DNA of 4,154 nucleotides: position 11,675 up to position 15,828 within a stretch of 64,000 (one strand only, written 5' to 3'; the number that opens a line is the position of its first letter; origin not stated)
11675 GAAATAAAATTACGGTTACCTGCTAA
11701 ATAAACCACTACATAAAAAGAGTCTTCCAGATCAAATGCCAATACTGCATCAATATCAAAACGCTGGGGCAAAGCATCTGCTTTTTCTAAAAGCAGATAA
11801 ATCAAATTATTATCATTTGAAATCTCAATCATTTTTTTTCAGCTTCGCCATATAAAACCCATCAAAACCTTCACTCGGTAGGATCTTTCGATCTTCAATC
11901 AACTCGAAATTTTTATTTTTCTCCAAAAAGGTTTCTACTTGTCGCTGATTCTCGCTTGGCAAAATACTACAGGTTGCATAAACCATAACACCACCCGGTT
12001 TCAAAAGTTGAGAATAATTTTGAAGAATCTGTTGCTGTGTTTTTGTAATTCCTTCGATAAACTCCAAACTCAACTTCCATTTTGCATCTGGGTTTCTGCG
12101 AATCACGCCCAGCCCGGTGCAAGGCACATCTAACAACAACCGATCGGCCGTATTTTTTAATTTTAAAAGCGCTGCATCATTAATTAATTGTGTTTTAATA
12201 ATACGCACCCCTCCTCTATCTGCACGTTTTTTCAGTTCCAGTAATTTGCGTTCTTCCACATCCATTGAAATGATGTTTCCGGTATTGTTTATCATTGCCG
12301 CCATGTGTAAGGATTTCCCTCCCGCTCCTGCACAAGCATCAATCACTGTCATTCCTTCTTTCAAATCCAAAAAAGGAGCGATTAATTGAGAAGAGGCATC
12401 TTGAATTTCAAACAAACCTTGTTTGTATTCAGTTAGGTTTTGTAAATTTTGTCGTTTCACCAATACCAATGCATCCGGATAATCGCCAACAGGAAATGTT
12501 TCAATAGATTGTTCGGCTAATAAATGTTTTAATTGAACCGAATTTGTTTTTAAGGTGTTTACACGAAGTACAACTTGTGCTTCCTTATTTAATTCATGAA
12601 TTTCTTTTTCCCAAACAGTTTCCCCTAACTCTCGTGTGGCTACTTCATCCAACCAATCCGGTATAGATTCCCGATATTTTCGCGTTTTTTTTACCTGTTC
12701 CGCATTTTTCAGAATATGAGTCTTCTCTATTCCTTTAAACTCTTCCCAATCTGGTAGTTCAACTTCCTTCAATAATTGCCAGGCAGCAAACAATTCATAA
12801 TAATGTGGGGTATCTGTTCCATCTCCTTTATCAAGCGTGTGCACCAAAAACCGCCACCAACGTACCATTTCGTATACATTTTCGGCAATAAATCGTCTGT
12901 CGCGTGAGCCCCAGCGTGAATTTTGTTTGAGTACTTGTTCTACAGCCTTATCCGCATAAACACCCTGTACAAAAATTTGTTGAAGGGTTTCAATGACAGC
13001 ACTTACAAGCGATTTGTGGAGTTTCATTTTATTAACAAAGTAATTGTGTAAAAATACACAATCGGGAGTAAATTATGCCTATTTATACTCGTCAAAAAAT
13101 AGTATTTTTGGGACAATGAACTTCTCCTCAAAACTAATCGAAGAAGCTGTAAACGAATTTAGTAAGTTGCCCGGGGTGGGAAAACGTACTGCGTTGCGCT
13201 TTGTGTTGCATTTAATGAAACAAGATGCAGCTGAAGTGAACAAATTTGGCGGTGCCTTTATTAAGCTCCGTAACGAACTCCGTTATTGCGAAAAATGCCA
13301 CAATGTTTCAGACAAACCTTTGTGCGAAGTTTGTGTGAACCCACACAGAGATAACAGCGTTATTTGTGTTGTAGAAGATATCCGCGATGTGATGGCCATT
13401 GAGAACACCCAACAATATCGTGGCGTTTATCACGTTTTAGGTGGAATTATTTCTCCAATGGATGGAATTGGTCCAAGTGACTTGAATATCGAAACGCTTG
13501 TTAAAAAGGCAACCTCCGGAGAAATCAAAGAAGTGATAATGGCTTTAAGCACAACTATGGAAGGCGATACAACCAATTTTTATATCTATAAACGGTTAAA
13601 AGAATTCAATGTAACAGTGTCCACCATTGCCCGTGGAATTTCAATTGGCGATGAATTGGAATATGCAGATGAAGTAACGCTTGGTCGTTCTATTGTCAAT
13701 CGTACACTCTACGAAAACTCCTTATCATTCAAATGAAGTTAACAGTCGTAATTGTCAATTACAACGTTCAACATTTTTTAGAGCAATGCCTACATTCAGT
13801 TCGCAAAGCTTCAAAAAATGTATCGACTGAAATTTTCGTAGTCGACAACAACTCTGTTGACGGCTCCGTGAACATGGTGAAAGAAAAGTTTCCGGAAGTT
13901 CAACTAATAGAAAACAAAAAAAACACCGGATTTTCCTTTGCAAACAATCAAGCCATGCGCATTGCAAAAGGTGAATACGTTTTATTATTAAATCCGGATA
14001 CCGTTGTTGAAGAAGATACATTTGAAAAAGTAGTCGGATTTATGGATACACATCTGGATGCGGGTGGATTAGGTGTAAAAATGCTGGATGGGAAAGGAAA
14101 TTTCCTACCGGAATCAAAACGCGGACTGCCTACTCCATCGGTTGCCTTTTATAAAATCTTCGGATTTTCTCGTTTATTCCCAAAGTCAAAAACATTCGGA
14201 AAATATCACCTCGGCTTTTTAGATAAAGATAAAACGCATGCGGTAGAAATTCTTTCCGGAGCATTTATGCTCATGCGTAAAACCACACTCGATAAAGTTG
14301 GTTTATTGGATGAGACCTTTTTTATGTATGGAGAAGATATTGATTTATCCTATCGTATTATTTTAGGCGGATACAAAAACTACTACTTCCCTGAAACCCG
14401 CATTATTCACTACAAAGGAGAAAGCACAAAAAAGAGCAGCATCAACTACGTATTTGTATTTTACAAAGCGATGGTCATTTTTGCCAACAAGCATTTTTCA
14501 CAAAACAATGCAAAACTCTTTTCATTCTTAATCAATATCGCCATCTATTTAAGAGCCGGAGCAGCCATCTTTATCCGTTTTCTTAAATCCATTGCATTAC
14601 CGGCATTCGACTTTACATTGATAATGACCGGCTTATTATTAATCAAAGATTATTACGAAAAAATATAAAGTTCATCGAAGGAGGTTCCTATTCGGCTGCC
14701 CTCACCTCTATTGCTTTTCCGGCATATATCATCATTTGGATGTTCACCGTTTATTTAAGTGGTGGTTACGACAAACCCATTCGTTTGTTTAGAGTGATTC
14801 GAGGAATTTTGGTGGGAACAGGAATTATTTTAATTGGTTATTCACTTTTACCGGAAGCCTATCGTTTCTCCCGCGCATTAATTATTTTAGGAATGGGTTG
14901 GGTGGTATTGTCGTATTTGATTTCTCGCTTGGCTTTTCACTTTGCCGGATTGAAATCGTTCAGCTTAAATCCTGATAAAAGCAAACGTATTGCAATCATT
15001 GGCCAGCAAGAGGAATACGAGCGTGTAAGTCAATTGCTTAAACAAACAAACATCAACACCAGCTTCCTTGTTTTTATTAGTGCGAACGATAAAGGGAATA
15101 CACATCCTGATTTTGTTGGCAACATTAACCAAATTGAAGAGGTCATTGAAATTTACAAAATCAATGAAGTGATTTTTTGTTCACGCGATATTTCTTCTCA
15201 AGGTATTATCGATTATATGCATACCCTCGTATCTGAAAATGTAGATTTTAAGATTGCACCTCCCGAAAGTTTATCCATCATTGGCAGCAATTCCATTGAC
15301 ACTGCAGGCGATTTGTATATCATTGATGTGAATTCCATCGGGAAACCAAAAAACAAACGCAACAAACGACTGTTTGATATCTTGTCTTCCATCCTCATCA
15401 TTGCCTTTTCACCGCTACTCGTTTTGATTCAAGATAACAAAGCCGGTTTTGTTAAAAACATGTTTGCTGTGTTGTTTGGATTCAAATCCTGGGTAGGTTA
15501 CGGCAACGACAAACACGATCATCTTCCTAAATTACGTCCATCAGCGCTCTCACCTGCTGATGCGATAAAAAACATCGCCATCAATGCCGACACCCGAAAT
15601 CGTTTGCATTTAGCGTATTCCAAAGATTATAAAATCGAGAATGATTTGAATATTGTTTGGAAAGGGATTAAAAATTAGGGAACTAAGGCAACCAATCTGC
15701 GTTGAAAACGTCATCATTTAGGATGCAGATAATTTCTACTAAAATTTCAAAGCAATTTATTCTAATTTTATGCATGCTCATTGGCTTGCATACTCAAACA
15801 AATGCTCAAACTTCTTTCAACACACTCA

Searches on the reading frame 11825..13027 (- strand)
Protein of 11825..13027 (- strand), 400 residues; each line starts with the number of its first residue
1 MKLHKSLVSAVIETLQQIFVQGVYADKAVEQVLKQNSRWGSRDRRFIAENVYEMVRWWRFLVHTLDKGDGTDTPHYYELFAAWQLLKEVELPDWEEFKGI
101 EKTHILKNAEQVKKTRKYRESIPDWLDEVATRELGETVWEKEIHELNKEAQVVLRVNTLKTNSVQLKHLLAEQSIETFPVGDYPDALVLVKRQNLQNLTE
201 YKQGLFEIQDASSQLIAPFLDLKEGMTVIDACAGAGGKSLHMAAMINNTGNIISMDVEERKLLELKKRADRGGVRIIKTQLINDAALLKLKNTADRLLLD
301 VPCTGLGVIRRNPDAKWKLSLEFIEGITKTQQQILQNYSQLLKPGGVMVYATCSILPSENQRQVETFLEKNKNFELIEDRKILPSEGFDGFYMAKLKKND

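Call 8: search_protein_families(library=pfam, proteins=[window:11825-13027:-], max_evalue=0.001)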
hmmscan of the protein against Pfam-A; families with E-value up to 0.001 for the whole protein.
window:11825-13027:- (400 aa): 7 families
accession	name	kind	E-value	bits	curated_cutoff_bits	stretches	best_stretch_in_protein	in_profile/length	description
PF01189.24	Methyltr_RsmB-F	-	4.4e-42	144.5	27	1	219-379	3-165/199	16S rRNA methyltransferase RsmB/F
PF22458.1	RsmF-B_ferredox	-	8.7e-11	42.3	27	1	123-194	2-72/74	Methyltr_RsmF/B-like, ferredoxin-like domain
PF13847.12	Methyltransf_31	-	5.8e-08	33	27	1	223-372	2-127/145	Methyltransferase domain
PF01209.24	Ubie_methyltran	-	4.5e-06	26.6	20.1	1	221-296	44-119/233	ubiE/COQ5 methyltransferase family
PF17125.10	Methyltr_RsmF_N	-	3.6e-05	24.5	34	1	133-211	12-86/86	N-terminal domain of 16S rRNA methyltransferase RsmF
PF01728.25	FtsJ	-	0.00023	21.6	24.1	1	222-353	19-140/181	FtsJ-like methyltransferase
PF02390.23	Methyltransf_4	-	0.00035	20.5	24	0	330-382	95-144/173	Putative methyltransferase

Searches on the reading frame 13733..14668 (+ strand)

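Call 8: search_protein_families(library=pfam, proteins=[window:13733-14668:+], max_evalue=0.001)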
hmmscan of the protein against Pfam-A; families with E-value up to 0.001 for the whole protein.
window:13733-14668:+ (311 aa): 5 families
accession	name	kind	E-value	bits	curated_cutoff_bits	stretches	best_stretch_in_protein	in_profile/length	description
PF00535.33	Glycos_transf_2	-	7.4e-25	88.3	23.3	1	4-119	1-118/168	Glycosyl transferase family 2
PF13641.12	Glyco_tranf_2_3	-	1.1e-22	81.6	27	1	3-235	3-220/230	Glycosyltransferase like family 2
PF13632.12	Glyco_trans_2_3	-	4.5e-07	30.3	27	1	82-235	1-131/198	Glycosyl transferase family group 2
PF10111.15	Glyco_tranf_2_2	-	0.00015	21.7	27.3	0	7-102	4-104/276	Glycosyltransferase like family 2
PF13704.12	Glyco_tranf_2_4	-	0.00089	20.1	27.5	0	11-89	2-81/98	Glycosyl transferase family 2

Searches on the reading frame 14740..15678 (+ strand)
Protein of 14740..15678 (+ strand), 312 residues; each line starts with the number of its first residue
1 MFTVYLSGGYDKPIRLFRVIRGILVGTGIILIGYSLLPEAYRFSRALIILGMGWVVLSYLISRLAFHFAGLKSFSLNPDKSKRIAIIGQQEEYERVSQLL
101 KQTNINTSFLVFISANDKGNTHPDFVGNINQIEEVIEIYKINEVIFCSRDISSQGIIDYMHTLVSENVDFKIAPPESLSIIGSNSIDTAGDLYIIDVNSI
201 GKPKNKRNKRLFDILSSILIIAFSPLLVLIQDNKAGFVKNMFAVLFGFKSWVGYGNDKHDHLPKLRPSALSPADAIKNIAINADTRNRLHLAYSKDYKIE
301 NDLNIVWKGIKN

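Call 53: search_protein_families(library=pfam, proteins=[window:14740-15678:+], max_evalue=0.1)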
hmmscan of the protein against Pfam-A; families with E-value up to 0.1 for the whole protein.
window:14740-15678:+ (312 aa): 1 family
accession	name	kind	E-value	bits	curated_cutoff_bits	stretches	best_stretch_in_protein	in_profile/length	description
PF13727.12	CoA_binding_3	-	1e-05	26.1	25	1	16-172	18-173/175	CoA-binding domain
